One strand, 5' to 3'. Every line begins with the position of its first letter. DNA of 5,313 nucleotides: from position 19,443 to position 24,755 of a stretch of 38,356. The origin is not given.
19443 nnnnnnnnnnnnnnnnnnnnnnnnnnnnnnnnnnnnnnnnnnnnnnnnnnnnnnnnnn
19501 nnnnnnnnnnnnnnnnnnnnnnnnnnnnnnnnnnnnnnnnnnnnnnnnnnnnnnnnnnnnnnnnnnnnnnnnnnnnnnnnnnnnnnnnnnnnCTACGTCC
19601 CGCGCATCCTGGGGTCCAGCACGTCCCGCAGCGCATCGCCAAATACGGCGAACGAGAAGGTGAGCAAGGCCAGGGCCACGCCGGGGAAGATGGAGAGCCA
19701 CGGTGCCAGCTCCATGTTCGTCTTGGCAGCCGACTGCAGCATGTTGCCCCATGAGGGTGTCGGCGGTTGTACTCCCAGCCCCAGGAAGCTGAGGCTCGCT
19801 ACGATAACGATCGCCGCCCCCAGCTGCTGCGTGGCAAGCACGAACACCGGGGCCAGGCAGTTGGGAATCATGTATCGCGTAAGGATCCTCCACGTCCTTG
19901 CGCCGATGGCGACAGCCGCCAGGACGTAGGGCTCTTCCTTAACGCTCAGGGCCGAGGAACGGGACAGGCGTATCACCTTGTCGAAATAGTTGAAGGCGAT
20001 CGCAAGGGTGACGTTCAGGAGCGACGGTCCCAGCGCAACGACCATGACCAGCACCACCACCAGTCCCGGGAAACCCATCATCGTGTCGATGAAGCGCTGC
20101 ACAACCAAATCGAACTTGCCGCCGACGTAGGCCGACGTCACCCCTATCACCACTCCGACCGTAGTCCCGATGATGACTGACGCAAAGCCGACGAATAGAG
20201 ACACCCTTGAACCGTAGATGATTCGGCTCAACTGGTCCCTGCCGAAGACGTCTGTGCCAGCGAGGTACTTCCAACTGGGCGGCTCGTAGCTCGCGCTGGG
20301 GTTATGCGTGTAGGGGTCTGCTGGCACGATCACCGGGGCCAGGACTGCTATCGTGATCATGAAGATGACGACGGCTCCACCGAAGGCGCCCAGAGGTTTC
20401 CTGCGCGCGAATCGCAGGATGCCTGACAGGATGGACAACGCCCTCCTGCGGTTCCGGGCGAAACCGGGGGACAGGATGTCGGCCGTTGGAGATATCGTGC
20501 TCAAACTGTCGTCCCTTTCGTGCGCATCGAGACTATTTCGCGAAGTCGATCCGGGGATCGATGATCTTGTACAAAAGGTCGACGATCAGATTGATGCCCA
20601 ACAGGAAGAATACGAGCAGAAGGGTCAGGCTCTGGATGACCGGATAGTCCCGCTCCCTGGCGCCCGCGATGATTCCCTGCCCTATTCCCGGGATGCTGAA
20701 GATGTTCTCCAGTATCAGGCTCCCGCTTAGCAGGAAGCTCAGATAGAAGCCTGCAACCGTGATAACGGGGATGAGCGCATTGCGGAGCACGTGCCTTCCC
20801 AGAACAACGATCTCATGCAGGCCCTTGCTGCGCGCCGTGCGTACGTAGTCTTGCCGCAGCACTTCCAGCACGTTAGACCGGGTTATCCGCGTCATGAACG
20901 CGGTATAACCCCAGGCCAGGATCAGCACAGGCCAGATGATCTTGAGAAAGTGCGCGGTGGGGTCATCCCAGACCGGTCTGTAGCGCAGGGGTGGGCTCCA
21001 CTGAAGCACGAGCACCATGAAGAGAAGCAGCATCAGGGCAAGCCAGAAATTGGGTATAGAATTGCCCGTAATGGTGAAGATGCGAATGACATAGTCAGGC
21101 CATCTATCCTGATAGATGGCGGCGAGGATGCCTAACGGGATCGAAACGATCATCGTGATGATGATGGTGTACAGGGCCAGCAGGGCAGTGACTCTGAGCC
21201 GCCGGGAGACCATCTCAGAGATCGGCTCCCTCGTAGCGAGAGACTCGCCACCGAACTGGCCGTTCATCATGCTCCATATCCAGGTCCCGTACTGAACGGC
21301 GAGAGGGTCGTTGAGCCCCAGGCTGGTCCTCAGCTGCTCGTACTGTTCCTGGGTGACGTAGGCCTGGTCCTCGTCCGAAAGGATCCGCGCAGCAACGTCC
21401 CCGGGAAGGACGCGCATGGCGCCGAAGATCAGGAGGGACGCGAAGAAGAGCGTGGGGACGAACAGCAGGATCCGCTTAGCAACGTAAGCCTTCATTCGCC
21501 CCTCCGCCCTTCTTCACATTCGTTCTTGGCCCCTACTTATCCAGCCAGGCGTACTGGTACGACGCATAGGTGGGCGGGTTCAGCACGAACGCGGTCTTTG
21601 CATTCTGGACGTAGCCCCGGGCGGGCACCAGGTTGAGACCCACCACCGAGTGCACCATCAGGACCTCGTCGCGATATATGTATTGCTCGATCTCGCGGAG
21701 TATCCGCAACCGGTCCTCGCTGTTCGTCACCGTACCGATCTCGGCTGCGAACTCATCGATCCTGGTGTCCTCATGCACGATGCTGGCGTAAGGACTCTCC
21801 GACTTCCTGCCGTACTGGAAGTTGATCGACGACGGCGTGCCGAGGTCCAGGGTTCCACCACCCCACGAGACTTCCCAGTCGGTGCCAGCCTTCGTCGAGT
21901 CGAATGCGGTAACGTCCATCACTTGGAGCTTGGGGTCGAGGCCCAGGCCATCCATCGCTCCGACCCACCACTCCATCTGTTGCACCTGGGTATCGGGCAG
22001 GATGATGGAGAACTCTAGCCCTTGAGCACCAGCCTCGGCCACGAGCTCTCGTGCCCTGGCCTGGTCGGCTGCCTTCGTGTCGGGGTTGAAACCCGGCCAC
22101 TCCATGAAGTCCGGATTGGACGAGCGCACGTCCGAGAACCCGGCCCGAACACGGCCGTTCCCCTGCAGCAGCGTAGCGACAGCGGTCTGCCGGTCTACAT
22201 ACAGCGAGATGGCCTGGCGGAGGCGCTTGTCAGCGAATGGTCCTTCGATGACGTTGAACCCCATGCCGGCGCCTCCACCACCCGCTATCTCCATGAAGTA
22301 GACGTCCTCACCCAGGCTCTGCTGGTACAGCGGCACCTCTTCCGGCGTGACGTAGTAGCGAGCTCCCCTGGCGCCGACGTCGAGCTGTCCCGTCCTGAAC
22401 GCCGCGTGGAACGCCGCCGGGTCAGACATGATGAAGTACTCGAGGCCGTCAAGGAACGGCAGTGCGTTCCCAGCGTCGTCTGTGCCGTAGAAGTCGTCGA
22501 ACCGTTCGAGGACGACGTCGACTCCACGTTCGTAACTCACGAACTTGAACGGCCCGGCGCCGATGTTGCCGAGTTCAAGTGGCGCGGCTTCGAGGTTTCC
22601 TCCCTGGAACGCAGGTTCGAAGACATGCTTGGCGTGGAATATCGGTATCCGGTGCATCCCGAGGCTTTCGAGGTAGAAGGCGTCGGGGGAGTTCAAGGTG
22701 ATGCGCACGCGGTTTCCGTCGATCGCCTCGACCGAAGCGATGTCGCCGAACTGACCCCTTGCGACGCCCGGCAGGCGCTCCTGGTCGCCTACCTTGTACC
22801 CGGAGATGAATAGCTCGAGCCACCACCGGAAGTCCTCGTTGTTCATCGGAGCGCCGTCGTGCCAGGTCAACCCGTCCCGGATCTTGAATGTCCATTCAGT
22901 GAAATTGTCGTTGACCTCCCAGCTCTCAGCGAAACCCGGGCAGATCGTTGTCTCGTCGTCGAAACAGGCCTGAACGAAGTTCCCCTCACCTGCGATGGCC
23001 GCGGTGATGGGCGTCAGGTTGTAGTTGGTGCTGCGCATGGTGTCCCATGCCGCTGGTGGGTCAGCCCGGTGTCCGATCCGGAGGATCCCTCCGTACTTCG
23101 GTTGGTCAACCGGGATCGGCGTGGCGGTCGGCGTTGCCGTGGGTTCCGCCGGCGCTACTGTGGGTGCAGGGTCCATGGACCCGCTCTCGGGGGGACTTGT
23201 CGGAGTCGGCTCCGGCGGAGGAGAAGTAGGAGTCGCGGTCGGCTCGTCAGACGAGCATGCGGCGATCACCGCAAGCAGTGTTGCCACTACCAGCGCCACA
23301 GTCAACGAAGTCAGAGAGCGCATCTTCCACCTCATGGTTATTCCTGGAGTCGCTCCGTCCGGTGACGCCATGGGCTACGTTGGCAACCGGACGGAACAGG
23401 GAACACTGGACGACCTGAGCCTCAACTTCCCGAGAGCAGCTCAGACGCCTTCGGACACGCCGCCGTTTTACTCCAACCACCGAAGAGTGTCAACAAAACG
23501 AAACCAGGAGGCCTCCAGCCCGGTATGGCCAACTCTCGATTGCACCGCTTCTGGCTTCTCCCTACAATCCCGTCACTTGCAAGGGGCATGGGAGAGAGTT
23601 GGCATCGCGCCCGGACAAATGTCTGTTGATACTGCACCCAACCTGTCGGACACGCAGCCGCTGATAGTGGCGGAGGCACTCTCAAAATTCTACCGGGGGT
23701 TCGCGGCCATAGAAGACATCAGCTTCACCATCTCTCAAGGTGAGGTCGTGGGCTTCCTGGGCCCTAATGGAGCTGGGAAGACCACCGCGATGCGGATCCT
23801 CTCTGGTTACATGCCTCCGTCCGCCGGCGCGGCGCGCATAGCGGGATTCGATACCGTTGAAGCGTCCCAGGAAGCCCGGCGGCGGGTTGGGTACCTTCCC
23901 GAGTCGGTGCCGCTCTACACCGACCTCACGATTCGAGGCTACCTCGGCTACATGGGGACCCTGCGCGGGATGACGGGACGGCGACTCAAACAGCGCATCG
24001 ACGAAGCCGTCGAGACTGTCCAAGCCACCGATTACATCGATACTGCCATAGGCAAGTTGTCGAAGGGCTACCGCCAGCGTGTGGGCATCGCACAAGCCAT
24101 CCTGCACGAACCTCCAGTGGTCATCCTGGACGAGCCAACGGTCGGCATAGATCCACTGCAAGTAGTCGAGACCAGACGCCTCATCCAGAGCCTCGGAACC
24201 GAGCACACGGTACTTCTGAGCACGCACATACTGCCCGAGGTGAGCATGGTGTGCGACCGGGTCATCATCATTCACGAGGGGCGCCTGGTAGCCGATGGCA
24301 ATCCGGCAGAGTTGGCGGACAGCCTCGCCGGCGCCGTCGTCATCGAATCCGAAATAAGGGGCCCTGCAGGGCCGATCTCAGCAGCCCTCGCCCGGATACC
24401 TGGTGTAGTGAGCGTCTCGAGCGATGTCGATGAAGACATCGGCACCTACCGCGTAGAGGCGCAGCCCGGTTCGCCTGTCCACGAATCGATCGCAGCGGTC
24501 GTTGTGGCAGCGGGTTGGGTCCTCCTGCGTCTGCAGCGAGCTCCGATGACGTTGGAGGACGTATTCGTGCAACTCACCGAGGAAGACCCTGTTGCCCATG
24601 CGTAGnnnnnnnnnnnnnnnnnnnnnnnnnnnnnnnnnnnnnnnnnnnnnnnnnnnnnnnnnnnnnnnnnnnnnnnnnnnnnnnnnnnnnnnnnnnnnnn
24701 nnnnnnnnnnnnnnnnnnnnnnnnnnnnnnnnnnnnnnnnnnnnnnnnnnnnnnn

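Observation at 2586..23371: A 20.8-kb, 18-gene CoA-centred catabolic supercluster with its own importer and no regulator: candidate undescribed pathway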

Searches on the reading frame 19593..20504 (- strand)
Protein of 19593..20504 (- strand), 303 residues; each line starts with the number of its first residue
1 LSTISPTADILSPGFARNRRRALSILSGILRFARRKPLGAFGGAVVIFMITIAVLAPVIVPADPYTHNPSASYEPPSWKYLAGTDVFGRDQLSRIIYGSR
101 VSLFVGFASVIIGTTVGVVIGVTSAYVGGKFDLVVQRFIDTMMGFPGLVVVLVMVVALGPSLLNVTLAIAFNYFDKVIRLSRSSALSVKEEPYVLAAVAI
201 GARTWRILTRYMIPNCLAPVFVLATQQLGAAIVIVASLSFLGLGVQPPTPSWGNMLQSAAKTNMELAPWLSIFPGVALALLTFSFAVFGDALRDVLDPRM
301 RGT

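Call 4: search_protein_families(library=pfam, proteins=[window:19593-20504:-])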
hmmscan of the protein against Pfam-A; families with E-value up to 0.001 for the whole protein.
window:19593-20504:- (303 aa): 2 families
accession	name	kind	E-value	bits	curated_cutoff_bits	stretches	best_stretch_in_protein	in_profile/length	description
PF00528.27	BPD_transp_1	-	5.5e-27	95.1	26.4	1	117-301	1-183/184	Binding-protein-dependent transport system inner membrane component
PF12911.12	OppC_N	-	3.9e-08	33.5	23.9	1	31-76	8-53/53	N-terminal TM domain of oligopeptide transport permease C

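Call 8: search_protein_families(library=ncbifam, proteins=[window:19593-20504:-], max_evalue=0.00001)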
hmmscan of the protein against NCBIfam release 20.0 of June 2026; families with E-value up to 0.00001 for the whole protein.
window:19593-20504:- (303 aa): 16 families
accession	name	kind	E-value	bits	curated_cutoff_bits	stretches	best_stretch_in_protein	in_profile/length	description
NF045474.1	Opp2C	equivalog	1.5e-75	253.8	300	1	61-297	1-236/236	nickel transporter permease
NF045473.1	Opp1C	equivalog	2.8e-75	253.2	350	1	38-299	6-266/267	nickel/cobalt ABC transporter permease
NF045476.1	Opp4C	equivalog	2.8e-74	249.9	350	1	31-299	9-278/278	oligopeptide ABC transporter permease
TIGR02790.1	nickel_nikC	equivalog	2.7e-71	240.2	358.45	1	43-297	5-258/258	nickel ABC transporter permease subunit NikC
NF007376.0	PRK09881.1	equivalog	9.5e-68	228.3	434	1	31-302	25-295/298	D,D-dipeptide ABC transporter permease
NF011662.0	PRK15082.1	equivalog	1.2e-65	221.8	484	1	30-301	30-301/303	glutathione ABC transporter permease GsiD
NF007738.0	PRK10417.1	equivalog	6.9e-64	216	335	1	43-300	15-271/277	nickel ABC transporter permease subunit NikC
NF008160.0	PRK10913.1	equivalog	4.3e-62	210.2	483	1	35-301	28-299/300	dipeptide ABC transporter permease DppC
NF045475.1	Opp3C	equivalog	5.6e-57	193.3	450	1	79-301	107-328/328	oligopeptide ABC transporter permease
NF047573.1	opine_perm_CntC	exception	2.1e-52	178.1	440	1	44-300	16-271/271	staphylopine uptake ABC transporter permease subunit CntC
NF011935.0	PRK15406.1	equivalog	7.4e-47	160.5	433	1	43-301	42-302/302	oligopeptide ABC transporter permease OppC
NF043080.1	MMSYN1_0166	equivalog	1.3e-37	129.4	370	1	44-300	45-305/307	oligopeptide ABC transporter permease OppC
NF011596.0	PRK15021.1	subfamily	9.2e-35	120.3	439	1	73-299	114-338/341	microcin C ABC transporter permease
NF011691.0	PRK15111.1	equivalog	1.1e-32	113.9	379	1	48-296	38-291/296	putrescine export ABC transporter permease SapC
TIGR01097.1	PhnE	equivalog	3e-07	30.2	216.7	1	90-221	52-185/252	phosphonate ABC transporter, permease protein PhnE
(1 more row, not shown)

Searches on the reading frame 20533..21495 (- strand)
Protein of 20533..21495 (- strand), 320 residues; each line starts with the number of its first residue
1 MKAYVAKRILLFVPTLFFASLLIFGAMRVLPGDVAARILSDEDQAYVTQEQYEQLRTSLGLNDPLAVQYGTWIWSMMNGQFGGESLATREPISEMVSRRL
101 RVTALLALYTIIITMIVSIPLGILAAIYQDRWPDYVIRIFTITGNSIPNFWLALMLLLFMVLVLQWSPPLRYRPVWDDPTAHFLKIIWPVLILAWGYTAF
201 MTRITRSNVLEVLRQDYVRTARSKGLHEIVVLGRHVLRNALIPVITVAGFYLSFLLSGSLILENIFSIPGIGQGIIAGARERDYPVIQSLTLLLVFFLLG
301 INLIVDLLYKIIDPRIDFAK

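Call 4: search_protein_families(library=pfam, proteins=[window:20533-21495:-])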
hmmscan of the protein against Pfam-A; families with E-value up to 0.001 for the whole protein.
window:20533-21495:- (320 aa): 2 families
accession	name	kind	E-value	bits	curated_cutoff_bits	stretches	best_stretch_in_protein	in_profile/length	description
PF00528.27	BPD_transp_1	-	5.8e-41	140.7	26.4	1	119-316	2-182/184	Binding-protein-dependent transport system inner membrane component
PF19300.4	BPD_transp_1_N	-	2.5e-05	24.9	23.8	1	2-81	2-77/114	Binding-prot-dependent transport system membrane comp, N-term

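Call 8: search_protein_families(library=ncbifam, proteins=[window:20533-21495:-], max_evalue=0.00001)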
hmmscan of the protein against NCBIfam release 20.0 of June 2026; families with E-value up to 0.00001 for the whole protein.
window:20533-21495:- (320 aa): 16 families
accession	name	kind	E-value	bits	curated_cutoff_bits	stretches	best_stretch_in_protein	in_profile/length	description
NF045470.1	Opp2B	equivalog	1.2e-92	310.3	350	1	8-316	1-299/300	nickel ABC transporter permease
TIGR02789.1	nickel_nikB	equivalog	1.3e-77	261.3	447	1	1-316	1-306/314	nickel ABC transporter permease subunit NikB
NF007677.0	PRK10352.1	equivalog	8.6e-73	245.1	433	1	1-317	1-307/314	nickel ABC transporter permease subunit NikB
NF045472.1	Opp4B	equivalog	2.8e-72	243.7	450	1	1-316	1-318/319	oligopeptide ABC transporter permease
NF045469.1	Opp1B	equivalog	3e-72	243.7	380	1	1-316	1-306/307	nickel/cobalt ABC transporter permease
NF045471.1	Opp3B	equivalog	4.2e-70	236.6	480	1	1-318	1-304/308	oligopeptide ABC transporter permease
NF011661.0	PRK15081.1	equivalog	4.9e-69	233.1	463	1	1-318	1-305/306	glutathione ABC transporter permease GsiC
NF008161.0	PRK10914.1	equivalog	1e-56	192.6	590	2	184-318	203-337/339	dipeptide ABC transporter permease DppB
NF007008.0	PRK09471.1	equivalog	1.1e-55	189.3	388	1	2-317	2-305/306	oligopeptide ABC transporter permease OppB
NF011690.0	PRK15110.1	equivalog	1.7e-40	139.5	432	2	185-314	182-311/321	putrescine export ABC transporter permease SapB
NF011712.0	PRK15133.1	subfamily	9.1e-38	130.1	445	1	53-319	87-362/364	microcin C ABC transporter permease YejB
NF043081.1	MMSYN1_0165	equivalog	9.9e-31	107.1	350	1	87-319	162-387/388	oligopeptide ABC transporter permease OppB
NF045474.1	Opp2C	equivalog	4.8e-11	42.7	300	1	187-250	106-166/236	nickel transporter permease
NF045476.1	Opp4C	equivalog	3.5e-10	39.6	350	1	101-270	77-220/278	oligopeptide ABC transporter permease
TIGR02790.1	nickel_nikC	equivalog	4e-09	36.4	358.45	1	186-255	127-193/258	nickel ABC transporter permease subunit NikC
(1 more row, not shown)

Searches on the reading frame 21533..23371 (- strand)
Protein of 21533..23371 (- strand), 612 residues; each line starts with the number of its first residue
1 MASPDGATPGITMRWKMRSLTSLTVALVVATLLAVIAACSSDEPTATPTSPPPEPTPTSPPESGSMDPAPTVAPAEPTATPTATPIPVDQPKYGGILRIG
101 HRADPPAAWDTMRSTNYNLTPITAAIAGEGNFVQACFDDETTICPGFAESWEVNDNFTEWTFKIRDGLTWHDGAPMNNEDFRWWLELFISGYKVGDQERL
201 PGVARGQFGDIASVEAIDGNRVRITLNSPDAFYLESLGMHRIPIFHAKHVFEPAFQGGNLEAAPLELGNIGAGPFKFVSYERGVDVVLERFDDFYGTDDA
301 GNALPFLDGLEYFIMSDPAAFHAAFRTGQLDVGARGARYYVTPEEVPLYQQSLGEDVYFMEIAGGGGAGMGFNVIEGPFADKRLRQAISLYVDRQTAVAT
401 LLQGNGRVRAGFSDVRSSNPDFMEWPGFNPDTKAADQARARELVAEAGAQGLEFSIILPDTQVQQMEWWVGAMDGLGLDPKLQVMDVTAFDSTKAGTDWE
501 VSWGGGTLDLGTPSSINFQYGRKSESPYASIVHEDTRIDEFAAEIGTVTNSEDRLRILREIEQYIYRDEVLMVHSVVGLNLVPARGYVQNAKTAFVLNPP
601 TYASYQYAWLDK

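Call 4: search_protein_families(library=pfam, proteins=[window:21533-23371:-])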
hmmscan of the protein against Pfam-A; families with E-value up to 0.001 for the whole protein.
window:21533-23371:- (612 aa): 1 family
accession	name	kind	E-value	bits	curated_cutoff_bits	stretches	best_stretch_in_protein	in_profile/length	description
PF00496.27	SBP_bac_5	-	3.3e-54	184.9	32.4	1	144-523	3-363/368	Bacterial extracellular solute-binding proteins, family 5 Middle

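Call 8: search_protein_families(library=ncbifam, proteins=[window:21533-23371:-], max_evalue=0.00001)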
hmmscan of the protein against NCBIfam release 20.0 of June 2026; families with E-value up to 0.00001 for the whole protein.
window:21533-23371:- (612 aa): 10 families
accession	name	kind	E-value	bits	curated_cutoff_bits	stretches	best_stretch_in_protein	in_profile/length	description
NF045467.1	Opp4A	equivalog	1.3e-18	66.6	650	1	85-448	28-379/556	oligopeptide ABC transporter substrate-binding protein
NF043070.1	DppA_dipep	equivalog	1.4e-18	66.8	1005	1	141-464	72-382/535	dipeptide ABC transporter periplasmic-binding protein DppA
TIGR04028.1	SBP_KPN_01854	hypoth_equivalog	4.8e-16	58.4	468.5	1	143-448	44-330/509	TIGR04028 family ABC transporter substrate-binding protein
NF045468.1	Opp5A_nikA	equivalog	3.3e-15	55.6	600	1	137-448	51-317/488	nickel ABC transporter substrate-binding protein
TIGR02294.1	nickel_nikA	equivalog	4.2e-14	51.9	393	1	138-409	43-293/501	nickel ABC transporter substrate-binding protein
NF011684.0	PRK15104.1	equivalog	1.4e-12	47.1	947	1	138-573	77-508/543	oligopeptide ABC transporter substrate-binding protein OppA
NF011942.0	PRK15413.1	equivalog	1.9e-10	40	594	1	136-449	64-343/512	glutathione ABC transporter substrate-binding protein GsiB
NF007287.0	PRK09755.1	equivalog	1.8e-09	37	1098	0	136-182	69-115/535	ABC transporter substrate-binding protein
NF047575.1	opine_bind_CntA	exception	2.7e-09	36.1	800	1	140-296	74-217/535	staphylopine-dependent metal ABC transporter substrate-binding lipoprotein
NF011689.0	PRK15109.1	equivalog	5.9e-09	35.1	560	1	143-459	79-383/547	ABC transporter substrate-binding protein SapA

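Call 52: search_solved_structures(query=window:21533-23371:-, show_alignments=0, max_evalue=0.00001)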
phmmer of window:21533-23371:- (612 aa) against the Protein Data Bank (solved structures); distinct sequences matched with E-value up to 0.00001: 58.
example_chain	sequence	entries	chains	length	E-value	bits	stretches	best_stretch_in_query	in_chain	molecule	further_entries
5isu_A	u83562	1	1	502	7.2e-21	77.4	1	92-571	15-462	Lmo0135 protein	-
1dpp_A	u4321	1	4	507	1.3e-19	73.2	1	141-457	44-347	DIPEPTIDE BINDING PROTEIN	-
1dpe_A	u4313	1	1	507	1.3e-19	73.2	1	141-457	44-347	DIPEPTIDE-BINDING PROTEIN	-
8z1y_F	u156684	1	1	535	1.5e-19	73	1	141-457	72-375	Dipeptide-binding protein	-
8z1z_F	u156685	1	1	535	1.6e-19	72.9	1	141-456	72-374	Dipeptide-binding protein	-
8efz_A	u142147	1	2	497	1.7e-19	72.8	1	137-567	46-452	Extracellular solute-binding protein family 5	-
6hlx_A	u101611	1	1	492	2.2e-19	72.4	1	141-489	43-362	AgaA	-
5f1q_A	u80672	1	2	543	9.5e-19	70.3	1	141-456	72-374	Periplasmic dipeptide transport protein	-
4gl8_A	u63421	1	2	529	2.4e-16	62.4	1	144-566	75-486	Oligopeptide ABC transporter OppAIV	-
5yyb_A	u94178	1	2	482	4.7e-16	61.4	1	152-460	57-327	Putative ABC transporter periplasmic binding protein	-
8upi_A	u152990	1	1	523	4.8e-16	61.4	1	140-508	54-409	Peptide ABC transporter substrate-binding protein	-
5z99_A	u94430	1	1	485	4.8e-16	61.4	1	152-460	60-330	Putative ABC transporter periplasmic binding protein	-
5za4_A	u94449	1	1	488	4.9e-16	61.4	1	152-460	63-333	Putative ABC transporter periplasmic binding protein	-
2z23_A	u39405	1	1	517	2.2e-15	59.2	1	138-571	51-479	Periplasmic oligopeptide-binding protein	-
3m8u_A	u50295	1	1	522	3.5e-15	58.6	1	140-457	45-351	Heme-binding protein A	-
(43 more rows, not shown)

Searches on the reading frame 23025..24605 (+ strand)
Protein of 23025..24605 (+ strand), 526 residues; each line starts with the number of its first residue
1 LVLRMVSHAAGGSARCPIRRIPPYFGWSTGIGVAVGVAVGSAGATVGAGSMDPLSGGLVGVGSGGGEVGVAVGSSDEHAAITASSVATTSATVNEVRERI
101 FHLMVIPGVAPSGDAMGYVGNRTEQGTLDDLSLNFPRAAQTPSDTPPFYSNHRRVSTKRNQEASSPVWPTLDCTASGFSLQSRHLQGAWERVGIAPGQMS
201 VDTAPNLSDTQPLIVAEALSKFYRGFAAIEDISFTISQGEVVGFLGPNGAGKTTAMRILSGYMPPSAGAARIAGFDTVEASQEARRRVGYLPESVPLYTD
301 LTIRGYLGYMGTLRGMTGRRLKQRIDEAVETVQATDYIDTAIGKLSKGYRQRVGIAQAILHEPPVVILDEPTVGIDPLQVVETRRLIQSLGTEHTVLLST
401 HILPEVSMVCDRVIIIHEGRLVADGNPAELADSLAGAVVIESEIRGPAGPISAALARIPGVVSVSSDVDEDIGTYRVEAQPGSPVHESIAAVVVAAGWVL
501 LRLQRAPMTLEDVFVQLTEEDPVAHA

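Call 5: search_protein_families(library=pfam, proteins=[window:23025-24605:+])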
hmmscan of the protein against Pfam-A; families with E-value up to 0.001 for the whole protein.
window:23025-24605:+ (526 aa): 2 families
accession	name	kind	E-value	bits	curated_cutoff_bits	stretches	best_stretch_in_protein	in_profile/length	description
PF00005.33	ABC_tran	-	3.4e-30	105.9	25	1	230-372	2-136/137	ABC transporter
PF13304.12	AAA_21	-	3.7e-08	34.2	27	1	324-404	220-300/304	AAA domain, putative AbiEii toxin, Type IV TA system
